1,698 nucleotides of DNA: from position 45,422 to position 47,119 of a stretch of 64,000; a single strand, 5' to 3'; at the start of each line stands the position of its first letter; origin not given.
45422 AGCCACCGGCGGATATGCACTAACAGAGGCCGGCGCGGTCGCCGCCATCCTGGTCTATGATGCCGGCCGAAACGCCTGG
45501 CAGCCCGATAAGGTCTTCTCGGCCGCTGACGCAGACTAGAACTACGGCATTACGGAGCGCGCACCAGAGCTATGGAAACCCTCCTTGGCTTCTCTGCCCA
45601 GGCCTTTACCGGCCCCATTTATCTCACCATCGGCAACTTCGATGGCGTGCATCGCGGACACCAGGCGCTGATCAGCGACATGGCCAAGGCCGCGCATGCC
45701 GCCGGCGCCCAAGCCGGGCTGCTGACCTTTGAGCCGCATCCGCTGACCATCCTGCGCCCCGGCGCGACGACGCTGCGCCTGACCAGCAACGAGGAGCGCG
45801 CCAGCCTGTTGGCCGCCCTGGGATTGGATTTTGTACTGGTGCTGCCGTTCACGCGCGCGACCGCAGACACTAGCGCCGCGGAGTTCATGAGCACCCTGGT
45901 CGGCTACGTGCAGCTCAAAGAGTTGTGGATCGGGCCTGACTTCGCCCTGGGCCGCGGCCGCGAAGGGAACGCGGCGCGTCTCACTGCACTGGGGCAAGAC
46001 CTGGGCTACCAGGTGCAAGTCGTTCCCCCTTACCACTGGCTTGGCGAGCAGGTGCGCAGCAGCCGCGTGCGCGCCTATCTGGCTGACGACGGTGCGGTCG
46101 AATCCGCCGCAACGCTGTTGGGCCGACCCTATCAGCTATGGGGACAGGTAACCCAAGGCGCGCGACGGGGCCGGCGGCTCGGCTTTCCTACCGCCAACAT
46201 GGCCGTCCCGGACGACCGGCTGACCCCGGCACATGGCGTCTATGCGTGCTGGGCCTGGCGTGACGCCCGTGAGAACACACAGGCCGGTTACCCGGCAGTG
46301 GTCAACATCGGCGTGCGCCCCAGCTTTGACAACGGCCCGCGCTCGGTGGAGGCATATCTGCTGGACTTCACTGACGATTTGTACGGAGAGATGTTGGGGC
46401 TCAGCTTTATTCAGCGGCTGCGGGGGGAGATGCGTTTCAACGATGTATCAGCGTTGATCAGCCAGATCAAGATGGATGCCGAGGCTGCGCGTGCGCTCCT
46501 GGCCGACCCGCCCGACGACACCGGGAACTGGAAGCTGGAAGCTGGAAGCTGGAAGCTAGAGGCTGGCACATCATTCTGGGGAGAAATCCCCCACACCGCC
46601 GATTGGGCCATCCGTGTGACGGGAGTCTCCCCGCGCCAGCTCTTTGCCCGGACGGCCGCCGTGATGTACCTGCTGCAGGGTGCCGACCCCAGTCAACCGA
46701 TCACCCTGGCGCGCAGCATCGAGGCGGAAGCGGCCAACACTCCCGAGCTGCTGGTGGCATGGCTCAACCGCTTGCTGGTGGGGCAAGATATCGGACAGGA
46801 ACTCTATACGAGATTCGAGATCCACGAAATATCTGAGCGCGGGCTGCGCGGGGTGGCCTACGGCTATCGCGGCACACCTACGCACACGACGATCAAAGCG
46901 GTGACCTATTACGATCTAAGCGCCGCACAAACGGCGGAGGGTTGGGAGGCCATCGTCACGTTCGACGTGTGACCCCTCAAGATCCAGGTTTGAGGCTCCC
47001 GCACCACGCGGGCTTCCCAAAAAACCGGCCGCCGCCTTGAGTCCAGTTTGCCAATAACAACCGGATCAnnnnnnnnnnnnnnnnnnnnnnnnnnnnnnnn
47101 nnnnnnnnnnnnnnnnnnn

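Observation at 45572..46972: Apparent RibF-archease fusion joined by a heptanucleotide tandem repeat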

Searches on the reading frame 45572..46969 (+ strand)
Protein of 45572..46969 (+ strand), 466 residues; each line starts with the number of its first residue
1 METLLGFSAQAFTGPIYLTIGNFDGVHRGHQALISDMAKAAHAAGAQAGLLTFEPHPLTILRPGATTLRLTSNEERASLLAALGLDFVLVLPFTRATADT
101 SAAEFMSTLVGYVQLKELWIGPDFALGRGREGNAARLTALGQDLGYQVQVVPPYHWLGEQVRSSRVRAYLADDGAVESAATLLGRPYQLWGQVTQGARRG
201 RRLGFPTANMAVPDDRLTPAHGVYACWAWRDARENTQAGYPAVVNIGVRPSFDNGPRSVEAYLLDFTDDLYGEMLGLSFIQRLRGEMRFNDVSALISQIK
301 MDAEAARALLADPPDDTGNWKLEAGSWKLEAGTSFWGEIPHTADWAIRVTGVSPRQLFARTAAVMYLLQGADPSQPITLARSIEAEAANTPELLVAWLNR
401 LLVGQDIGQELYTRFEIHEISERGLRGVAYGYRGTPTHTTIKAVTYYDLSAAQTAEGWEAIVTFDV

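Call 4: search_protein_families(library=pfam, proteins=[window:45572-46969:+], max_evalue=0.01)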
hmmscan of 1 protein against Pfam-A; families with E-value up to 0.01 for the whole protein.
window:45572-46969:+ (466 aa): 3 families
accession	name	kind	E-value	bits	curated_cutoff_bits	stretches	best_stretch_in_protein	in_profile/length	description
PF06574.18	FAD_syn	-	2e-42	145.2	27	1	14-165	6-158/158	FAD synthetase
PF01687.23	Flavokinase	-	1.1e-39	136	19.6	1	183-310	1-124/124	Riboflavin kinase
PF01951.21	Archease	-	7.3e-22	78.6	25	1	336-466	1-136/136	Archease protein family (MTH1598/TM1083)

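Call 5: search_protein_families(library=ncbifam, proteins=[window:45572-46969:+], max_evalue=0.01)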
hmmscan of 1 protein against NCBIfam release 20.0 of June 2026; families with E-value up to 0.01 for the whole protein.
window:45572-46969:+ (466 aa): 11 families
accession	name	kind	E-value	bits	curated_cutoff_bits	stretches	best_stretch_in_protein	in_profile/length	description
NF004160.0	PRK05627.1-3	equivalog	1.4e-93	313.1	295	1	14-312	15-321/325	bifunctional riboflavin kinase/FAD synthetase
NF004159.0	PRK05627.1-2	equivalog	3e-77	259.9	306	1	13-312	14-309/326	bifunctional riboflavin kinase/FAD synthetase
NF004162.0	PRK05627.1-5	equivalog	7e-69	232.5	241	1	17-310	16-299/304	bifunctional riboflavin kinase/FAD synthetase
TIGR00083.1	ribF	equivalog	2e-66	224.4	184.35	1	18-310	2-289/290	riboflavin biosynthesis protein RibF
NF004163.0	PRK05627.1-6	equivalog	4.4e-66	223.2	315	1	16-310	18-307/313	bifunctional riboflavin kinase/FAD synthetase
NF004161.0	PRK05627.1-4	equivalog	1.2e-55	188.8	461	1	15-310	19-311/324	bifunctional riboflavin kinase/FAD synthetase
NF004158.0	PRK05627.1-1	equivalog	2.2e-48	165.2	396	1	17-307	19-301/304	bifunctional riboflavin kinase/FAD synthetase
NF045965.1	RibF_rel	equivalog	5.3e-14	52.3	200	1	18-284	16-256/279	FAD synthase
NF001617.0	PRK00407.1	equivalog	8.1e-13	48.7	126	1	336-466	4-139/139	hypothetical protein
NF005518.0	PRK07143.1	equivalog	1.4e-11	44.3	232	1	18-195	19-185/281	hypothetical protein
TIGR00125.1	cyt_tran_rel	domain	0.0024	18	27.7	1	18-39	3-24/65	adenylyltransferase/cytidyltransferase family protein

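Call 6: find_homologous_proteins(query=window:45572-46969:+, max_evalue=1e-10)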
Query window:45572-46969:+ (466 aa): 7529 proteins with E <= 1e-10 among 8000 candidates; the best 120 are listed.
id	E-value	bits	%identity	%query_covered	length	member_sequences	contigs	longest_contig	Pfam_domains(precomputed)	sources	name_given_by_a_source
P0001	0.0e+0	1052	100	100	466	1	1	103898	PF01687.24,PF01951.22,PF06574.19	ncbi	-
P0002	2.3e-254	862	82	100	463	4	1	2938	PF01687.24,PF01951.22,PF06574.19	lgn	-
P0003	2.6e-229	780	75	100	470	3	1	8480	PF01687.24,PF01951.22,PF06574.19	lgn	-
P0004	2.0e-218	744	72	100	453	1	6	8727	PF01687.24,PF01951.22,PF06574.19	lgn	-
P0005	2.8e-208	710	69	100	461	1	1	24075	PF01687.24,PF01951.22,PF06574.19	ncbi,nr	ncbi:MAG: riboflavin biosynthesis protein RibF [Chloroflexi bacterium]|nr:riboflavin biosynthesis pr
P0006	7.5e-208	709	70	100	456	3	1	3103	PF01687.24,PF01951.22,PF06574.19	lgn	-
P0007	1.3e-207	708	70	100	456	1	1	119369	PF01687.24,PF01951.22,PF06574.19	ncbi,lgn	-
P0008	5.6e-207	706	70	100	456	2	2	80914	PF01687.24,PF01951.22,PF06574.19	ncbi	ncbi:MAG: bifunctional riboflavin kinase/FAD synthetase [Anaerolineae bacterium]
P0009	1.2e-206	705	70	100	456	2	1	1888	PF01687.24,PF01951.22,PF06574.19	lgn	-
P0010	7.1e-201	686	67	100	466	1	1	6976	PF01687.24,PF01951.22,PF06574.19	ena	-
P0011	1.2e-200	685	67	100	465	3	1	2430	PF01687.24,PF01951.22,PF06574.19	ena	-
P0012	1.2e-200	685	68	100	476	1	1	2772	PF01687.24,PF01951.22,PF06574.19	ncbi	-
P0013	3.3e-200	684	67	100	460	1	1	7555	PF01687.24,PF01951.22,PF06574.19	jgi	jgi:riboflavin kinase / FMN adenylyltransferase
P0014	5.5e-199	680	66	100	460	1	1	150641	PF01687.24,PF01951.22,PF06574.19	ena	-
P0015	1.2e-198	679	67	100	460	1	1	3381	PF01687.24,PF01951.22,PF06574.19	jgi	jgi:riboflavin kinase / FMN adenylyltransferase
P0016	4.3e-198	677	66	100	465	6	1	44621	PF01687.24,PF01951.22,PF06574.19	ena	-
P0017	5.2e-198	676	66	100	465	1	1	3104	PF01687.24,PF01951.22,PF06574.19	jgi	jgi:riboflavin kinase/FMN adenylyltransferase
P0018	7.2e-198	676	65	100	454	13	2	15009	PF01687.24,PF01951.22,PF06574.19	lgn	-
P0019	7.2e-198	676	66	100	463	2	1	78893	PF01687.24,PF01951.22,PF06574.19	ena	-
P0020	4.4e-196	670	66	100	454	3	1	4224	PF01687.24,PF01951.22,PF06574.19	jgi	jgi:riboflavin kinase / FMN adenylyltransferase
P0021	5.0e-196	670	66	100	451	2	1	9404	PF01687.24,PF01951.22,PF06574.19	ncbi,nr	ncbi:MAG: Riboflavin biosynthesis protein RibF [Chloroflexi bacterium ADurb.Bin325]|nr:MAG: Riboflav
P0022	5.1e-196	670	66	100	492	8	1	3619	PF01687.24,PF01951.22,PF06574.19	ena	-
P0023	1.1e-195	669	66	100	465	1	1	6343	PF01687.24,PF01951.22,PF06574.19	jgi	jgi:riboflavin kinase/FMN adenylyltransferase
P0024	2.5e-195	668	65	100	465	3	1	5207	PF01687.24,PF01951.22,PF06574.19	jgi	jgi:riboflavin kinase/FMN adenylyltransferase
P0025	3.3e-195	667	66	100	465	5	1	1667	PF01687.24,PF01951.22,PF06574.19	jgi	jgi:riboflavin kinase/FMN adenylyltransferase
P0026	4.9e-195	667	66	100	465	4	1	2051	PF01687.24,PF01951.22,PF06574.19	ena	-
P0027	5.8e-195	666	65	100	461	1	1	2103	PF01687.24,PF01951.22,PF06574.19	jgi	-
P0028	1.1e-194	666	66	100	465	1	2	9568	PF01687.24,PF01951.22,PF06574.19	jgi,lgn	jgi:riboflavin kinase/FMN adenylyltransferase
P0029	1.1e-194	665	65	100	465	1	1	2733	PF01687.24,PF01951.22,PF06574.19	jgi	jgi:riboflavin kinase/FMN adenylyltransferase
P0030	2.7e-194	664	64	100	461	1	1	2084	PF01687.24,PF01951.22,PF06574.19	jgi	jgi:riboflavin kinase/FMN adenylyltransferase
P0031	5.2e-194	663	66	100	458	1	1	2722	PF01687.24,PF01951.22,PF06574.19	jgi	jgi:riboflavin kinase / FMN adenylyltransferase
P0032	1.2e-193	662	66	100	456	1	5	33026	PF01687.24,PF01951.22,PF06574.19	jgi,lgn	-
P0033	1.3e-193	662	65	100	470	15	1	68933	PF01687.24,PF01951.22,PF06574.19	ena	-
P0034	1.3e-193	662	65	100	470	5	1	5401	PF01687.24,PF01951.22,PF06574.19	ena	-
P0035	1.2e-192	659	65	100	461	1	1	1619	PF01687.24,PF01951.22,PF06574.19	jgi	jgi:riboflavin kinase / FMN adenylyltransferase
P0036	3.0e-192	657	65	100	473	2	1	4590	PF01687.24,PF01951.22,PF06574.19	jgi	jgi:riboflavin kinase/FMN adenylyltransferase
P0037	3.1e-192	657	64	100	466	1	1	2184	PF01687.24,PF01951.22,PF06574.19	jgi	-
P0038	3.2e-192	657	64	100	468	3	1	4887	PF01687.24,PF01951.22,PF06574.19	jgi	jgi:riboflavin kinase/FMN adenylyltransferase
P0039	3.9e-192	657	66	100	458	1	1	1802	PF01687.24,PF01951.22,PF06574.19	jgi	-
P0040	6.5e-192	656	64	98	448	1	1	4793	PF01687.24,PF01951.22,PF06574.19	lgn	-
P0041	7.3e-192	656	66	100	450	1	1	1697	PF01687.24,PF01951.22,PF06574.19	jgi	jgi:riboflavin kinase/FMN adenylyltransferase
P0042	9.1e-192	656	65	100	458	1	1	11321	PF01687.24,PF01951.22,PF06574.19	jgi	jgi:riboflavin kinase/FMN adenylyltransferase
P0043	1.9e-191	655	65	100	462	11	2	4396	PF01687.24,PF01951.22,PF06574.19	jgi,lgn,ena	-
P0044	3.0e-191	654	64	100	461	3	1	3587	PF01687.24,PF01951.22,PF06574.19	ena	-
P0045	8.3e-191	653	65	100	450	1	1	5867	PF01687.24,PF01951.22,PF06574.19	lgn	-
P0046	1.0e-190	652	65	100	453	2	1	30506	PF01687.24,PF01951.22,PF06574.19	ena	-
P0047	1.5e-190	652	64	100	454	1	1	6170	PF01687.24,PF01951.22,PF06574.19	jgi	jgi:riboflavin kinase/FMN adenylyltransferase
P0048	4.3e-190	650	65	100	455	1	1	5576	PF01687.24,PF01951.22,PF06574.19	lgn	-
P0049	7.0e-190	650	64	100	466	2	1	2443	PF01687.24,PF01951.22,PF06574.19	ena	-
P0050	8.2e-190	649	63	100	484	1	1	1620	PF01687.24,PF01951.22,PF06574.19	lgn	-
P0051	8.2e-190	649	65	100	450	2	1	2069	PF01687.24,PF01951.22,PF06574.19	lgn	-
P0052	2.0e-189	648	64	98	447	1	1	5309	PF01687.24,PF01951.22,PF06574.19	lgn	-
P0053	2.1e-189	648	59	100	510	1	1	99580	PF01687.24,PF01951.22,PF06574.19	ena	-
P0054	3.1e-189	648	65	100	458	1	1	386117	PF01687.24,PF01951.22,PF06574.19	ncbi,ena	-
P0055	4.2e-189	647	65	100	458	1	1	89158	PF01687.24,PF01951.22,PF06574.19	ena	-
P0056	5.0e-189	647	64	100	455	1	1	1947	PF01687.24,PF01951.22,PF06574.19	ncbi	-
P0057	1.0e-188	646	64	100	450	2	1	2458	PF01687.24,PF01951.22,PF06574.19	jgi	jgi:riboflavin kinase/FMN adenylyltransferase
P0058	1.5e-188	645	63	100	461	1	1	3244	PF01687.24,PF01951.22,PF06574.19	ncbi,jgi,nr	ncbi:MAG: bifunctional riboflavin kinase/FAD synthetase [Anaerolineae bacterium]|jgi:riboflavin kina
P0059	2.3e-188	645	64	100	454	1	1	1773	PF01687.24,PF01951.22,PF06574.19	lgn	-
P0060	2.5e-188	645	64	100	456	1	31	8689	PF01687.24,PF01951.22,PF06574.19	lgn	-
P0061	3.0e-188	644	64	100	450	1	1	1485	PF01687.24,PF01951.22,PF06574.19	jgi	jgi:riboflavin kinase / FMN adenylyltransferase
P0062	4.2e-188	644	65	100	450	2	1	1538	PF01687.24,PF01951.22,PF06574.19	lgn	-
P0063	1.6e-187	642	63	100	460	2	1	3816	PF01687.24,PF01951.22,PF06574.19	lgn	-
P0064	6.1e-187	640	64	100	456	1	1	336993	PF01687.24,PF01951.22,PF06574.19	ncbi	-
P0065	2.1e-186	638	64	100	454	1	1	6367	PF01687.24,PF01951.22,PF06574.19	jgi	jgi:riboflavin kinase/FMN adenylyltransferase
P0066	2.1e-186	638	64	100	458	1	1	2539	PF01687.24,PF01951.22,PF06574.19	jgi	jgi:riboflavin kinase / FMN adenylyltransferase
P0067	2.4e-186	638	64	100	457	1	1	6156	PF01687.24,PF01951.22,PF06574.19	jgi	jgi:riboflavin kinase/FMN adenylyltransferase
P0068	2.9e-186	638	64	100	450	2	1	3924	PF01687.24,PF01951.22,PF06574.19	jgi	-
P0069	5.9e-186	637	64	100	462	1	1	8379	PF01687.24,PF01951.22,PF06574.19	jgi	-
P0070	7.0e-186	636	62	100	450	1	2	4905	PF01687.24,PF01951.22,PF06574.19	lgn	-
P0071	1.3e-185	636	64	100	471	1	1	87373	PF01687.24,PF01951.22,PF06574.19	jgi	jgi:riboflavin kinase/FMN adenylyltransferase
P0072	3.1e-185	634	63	100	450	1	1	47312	PF01687.24,PF01951.22,PF06574.19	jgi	jgi:riboflavin kinase / FMN adenylyltransferase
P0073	3.4e-185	634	63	100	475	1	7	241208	PF01687.24,PF01951.22,PF06574.19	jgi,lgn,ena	jgi:riboflavin kinase/FMN adenylyltransferase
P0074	4.1e-185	634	63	100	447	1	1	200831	PF01687.24,PF01951.22,PF06574.19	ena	-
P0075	1.7e-184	632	64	100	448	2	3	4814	PF01687.24,PF01951.22,PF06574.19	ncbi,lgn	-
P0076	1.7e-184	632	62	100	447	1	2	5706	PF01687.24,PF01951.22,PF06574.19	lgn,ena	-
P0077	1.8e-184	632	61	100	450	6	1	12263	PF01687.24,PF01951.22,PF06574.19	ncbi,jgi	jgi:riboflavin kinase/FMN adenylyltransferase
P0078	1.0e-183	629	63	100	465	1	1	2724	PF01687.24,PF01951.22,PF06574.19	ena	-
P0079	1.2e-183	629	64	100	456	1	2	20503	PF01687.24,PF01951.22,PF06574.19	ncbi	-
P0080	1.5e-183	629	63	100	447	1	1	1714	PF01687.24,PF01951.22,PF06574.19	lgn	-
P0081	2.3e-183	628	62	100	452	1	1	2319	PF01687.24,PF01951.22,PF06574.19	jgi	jgi:riboflavin kinase / FMN adenylyltransferase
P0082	2.9e-183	628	62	100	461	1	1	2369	PF01687.24,PF01951.22,PF06574.19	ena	-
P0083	4.4e-183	627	62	100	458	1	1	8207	PF01687.24,PF01951.22,PF06574.19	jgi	jgi:riboflavin kinase / FMN adenylyltransferase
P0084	4.5e-183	627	64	99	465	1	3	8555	PF01687.24,PF01951.22,PF06574.19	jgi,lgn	jgi:riboflavin kinase/FMN adenylyltransferase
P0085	5.0e-183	627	64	100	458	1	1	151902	PF01687.24,PF01951.22,PF06574.19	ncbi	-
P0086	5.7e-183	627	63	100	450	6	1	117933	PF01687.24,PF01951.22,PF06574.19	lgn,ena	-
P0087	2.0e-182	625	64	100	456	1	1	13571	PF01687.24,PF01951.22,PF06574.19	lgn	-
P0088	2.0e-182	625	62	100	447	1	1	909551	PF01687.24,PF01951.22,PF06574.19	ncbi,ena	-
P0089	7.9e-182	623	62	100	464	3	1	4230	PF01687.24,PF01951.22,PF06574.19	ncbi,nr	ncbi:MAG: Bifunctional riboflavin kinase/FMN adenylyltransferase [Chloroflexota bacterium]|nr:Bifunc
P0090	1.2e-181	622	64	100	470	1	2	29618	PF01687.24,PF01951.22,PF06574.19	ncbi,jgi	jgi:riboflavin kinase/FMN adenylyltransferase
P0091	1.8e-181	622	60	100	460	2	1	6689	PF01687.24,PF01951.22,PF06574.19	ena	-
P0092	2.4e-181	621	61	100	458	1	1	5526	PF01687.24,PF01951.22,PF06574.19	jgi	jgi:riboflavin kinase/FMN adenylyltransferase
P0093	3.0e-181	621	62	97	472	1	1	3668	PF01687.24,PF01951.22,PF06574.19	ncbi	-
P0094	3.6e-181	621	61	100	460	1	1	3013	PF01687.24,PF01951.22,PF06574.19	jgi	jgi:riboflavin kinase / FMN adenylyltransferase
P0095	4.1e-181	621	62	100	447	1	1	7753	PF01687.24,PF01951.22,PF06574.19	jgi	jgi:riboflavin kinase / FMN adenylyltransferase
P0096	7.0e-181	620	60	100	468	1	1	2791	PF01687.24,PF01951.22,PF06574.19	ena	-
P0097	9.7e-181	620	65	93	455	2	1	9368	PF01687.24,PF01951.22,PF06574.19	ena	-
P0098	1.2e-180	619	63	100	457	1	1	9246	PF01687.24,PF01951.22,PF06574.19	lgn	-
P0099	1.6e-180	619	61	100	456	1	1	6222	PF01687.24,PF01951.22,PF06574.19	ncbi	-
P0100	2.0e-180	618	61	100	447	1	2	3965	PF01687.24,PF01951.22,PF06574.19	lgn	-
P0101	2.1e-180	618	63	100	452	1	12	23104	PF01687.24,PF01951.22,PF06574.19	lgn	-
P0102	2.3e-180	618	61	100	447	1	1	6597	PF01687.24,PF01951.22,PF06574.19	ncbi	-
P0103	3.1e-180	618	61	100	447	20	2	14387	PF01687.24,PF01951.22,PF06574.19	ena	-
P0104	3.1e-180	618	62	100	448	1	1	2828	PF01687.24,PF01951.22,PF06574.19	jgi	jgi:riboflavin kinase / FMN adenylyltransferase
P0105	1.1e-179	616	62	100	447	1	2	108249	PF01687.24,PF01951.22,PF06574.19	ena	-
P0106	1.1e-179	616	61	100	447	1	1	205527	PF01687.24,PF01951.22,PF06574.19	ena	-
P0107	1.5e-179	616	61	100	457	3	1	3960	PF01687.24,PF01951.22,PF06574.19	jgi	jgi:riboflavin kinase/FMN adenylyltransferase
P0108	2.8e-179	615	61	100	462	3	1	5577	PF01687.24,PF01951.22,PF06574.19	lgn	-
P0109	5.0e-179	614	62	100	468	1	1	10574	PF01687.24,PF01951.22,PF06574.19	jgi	jgi:riboflavin kinase/FMN adenylyltransferase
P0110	1.1e-178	613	62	100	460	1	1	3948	PF01687.24,PF01951.22,PF06574.19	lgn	-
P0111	1.3e-178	613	61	100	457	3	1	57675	PF01687.24,PF01951.22,PF06574.19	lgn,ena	-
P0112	1.4e-178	612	60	100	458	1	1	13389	PF01687.24,PF01951.22,PF06574.19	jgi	jgi:riboflavin kinase / FMN adenylyltransferase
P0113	7.1e-178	610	62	100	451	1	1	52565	PF01687.24,PF01951.22,PF06574.19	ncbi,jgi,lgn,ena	-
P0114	1.5e-177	609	61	100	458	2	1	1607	PF01687.24,PF01951.22,PF06574.19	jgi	jgi:riboflavin kinase/FMN adenylyltransferase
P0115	2.2e-177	608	61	100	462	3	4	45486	PF01687.24,PF01951.22,PF06574.19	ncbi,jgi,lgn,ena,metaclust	metaclust:\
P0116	4.0e-177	608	60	100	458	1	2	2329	PF01687.24,PF01951.22,PF06574.19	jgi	jgi:riboflavin kinase/FMN adenylyltransferase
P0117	5.4e-177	607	63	100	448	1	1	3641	PF01687.24,PF01951.22,PF06574.19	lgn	-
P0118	8.8e-177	606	62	100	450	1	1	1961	PF01687.24,PF01951.22,PF06574.19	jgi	jgi:riboflavin kinase / FMN adenylyltransferase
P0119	1.8e-176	605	58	100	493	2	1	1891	PF01687.24,PF01951.22,PF06574.19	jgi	jgi:riboflavin kinase/FMN adenylyltransferase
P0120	2.3e-176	605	61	100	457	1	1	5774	PF01687.24,PF01951.22,PF06574.19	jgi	jgi:riboflavin kinase/FMN adenylyltransferase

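Call 9: find_related_loci(query=A1, collection=genome_contigs, flank=6000)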
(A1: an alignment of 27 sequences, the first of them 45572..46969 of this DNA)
Query A1 (466 aa) in genome_contigs; peptide patterns used: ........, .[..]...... (x = any residue, [..] = any of these).
600 stretches matched a pattern (row limit reached: there are more); 596 encode a relative of the query (tblastn E <= 1e-3); the best 80 are kept; 80 distinct loci.
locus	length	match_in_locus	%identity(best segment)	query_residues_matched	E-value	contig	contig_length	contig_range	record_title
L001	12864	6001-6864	49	15-307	4e-76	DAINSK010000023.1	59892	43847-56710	MAG TPA_asm: Chloroflexota bacterium isolate CTOTU41451 NODE_280_length_59892_cov_17.466300, whole genome shotgun sequen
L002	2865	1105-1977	46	15-311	1e-71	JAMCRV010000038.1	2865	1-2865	MAG: Chloroflexota bacterium isolate FK_Sedi_A_Bin.243 NODE_102165_length_2865_cov_4.7195, whole genome shotgun sequence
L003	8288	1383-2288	40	5-312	1e-67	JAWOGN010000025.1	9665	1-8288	MAG: Desulfatiglandaceae bacterium isolate BLK6-3.bin.288 k191_2076128, whole genome shotgun sequence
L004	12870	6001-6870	41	18-311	2e-66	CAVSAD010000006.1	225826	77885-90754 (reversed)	MAG: uncultured Chloroflexia bacterium isolate MFD05942.bin.3.361 genome assembly, contig: contig_16469, whole genome sh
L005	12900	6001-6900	42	14-310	1e-65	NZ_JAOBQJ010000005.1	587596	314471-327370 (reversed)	Flexivirga meconopsidis strain Q11 NODE_5, whole genome shotgun sequence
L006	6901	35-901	43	17-311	7e-64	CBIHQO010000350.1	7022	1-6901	MAG TPA_asm: uncultured Schlesneria sp. isolate SRR18156212_concoct_8 genome assembly, contig: ERZ27336872.4932, whole g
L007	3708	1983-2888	43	1-309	4e-62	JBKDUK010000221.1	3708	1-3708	MAG: Planctomycetaceae bacterium isolate samp_4355_maxbin_574 samp_4355_661125, whole genome shotgun sequence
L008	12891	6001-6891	43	18-314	5e-62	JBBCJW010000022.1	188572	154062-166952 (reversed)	MAG: Alphaproteobacteria bacterium isolate MAG_CPB_02 P10B_000000010983, whole genome shotgun sequence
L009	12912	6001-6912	44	4-313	5e-62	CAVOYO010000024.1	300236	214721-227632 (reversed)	MAG: uncultured Acidobacteriota bacterium isolate MFD09779.bin.2.31 genome assembly, contig: contig_69341, whole genome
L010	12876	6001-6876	39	18-313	3e-62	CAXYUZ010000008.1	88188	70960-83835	MAG: uncultured Desulfuromonadaceae bacterium isolate ERR13598973_concoct_76 genome assembly, contig: ERZ24875783.15, wh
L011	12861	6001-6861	41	18-310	9e-62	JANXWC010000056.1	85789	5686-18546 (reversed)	MAG: Hyphomicrobiaceae bacterium isolate GL140_1_metabat_314 GL140_1_k141_747948, whole genome shotgun sequence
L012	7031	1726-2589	42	18-311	8e-62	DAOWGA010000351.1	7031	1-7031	MAG TPA_asm: Lysobacterales bacterium isolate CSMAG_1979 CSMAG_1979_k141_4267933_length_7031_cov_12.0000, whole genome s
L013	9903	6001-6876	40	16-307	9e-62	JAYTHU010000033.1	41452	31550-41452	MAG: Oligoflexia bacterium isolate GFS_2572 GFS_2572_32, whole genome shotgun sequence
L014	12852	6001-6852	40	16-307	3e-61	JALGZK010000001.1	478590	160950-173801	MAG: bacterium isolate BHB10-38_Bin_124 BHB10-38_Bin_124_scaffold_1, whole genome shotgun sequence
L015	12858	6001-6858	44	18-309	2e-61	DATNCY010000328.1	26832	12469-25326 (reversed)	MAG TPA_asm: Gemmataceae bacterium isolate SMAG_U11228 k141_2539927, whole genome shotgun sequence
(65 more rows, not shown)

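Call 11: find_encoding_contigs(protein=P0001, flank=3000, max_places=3)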
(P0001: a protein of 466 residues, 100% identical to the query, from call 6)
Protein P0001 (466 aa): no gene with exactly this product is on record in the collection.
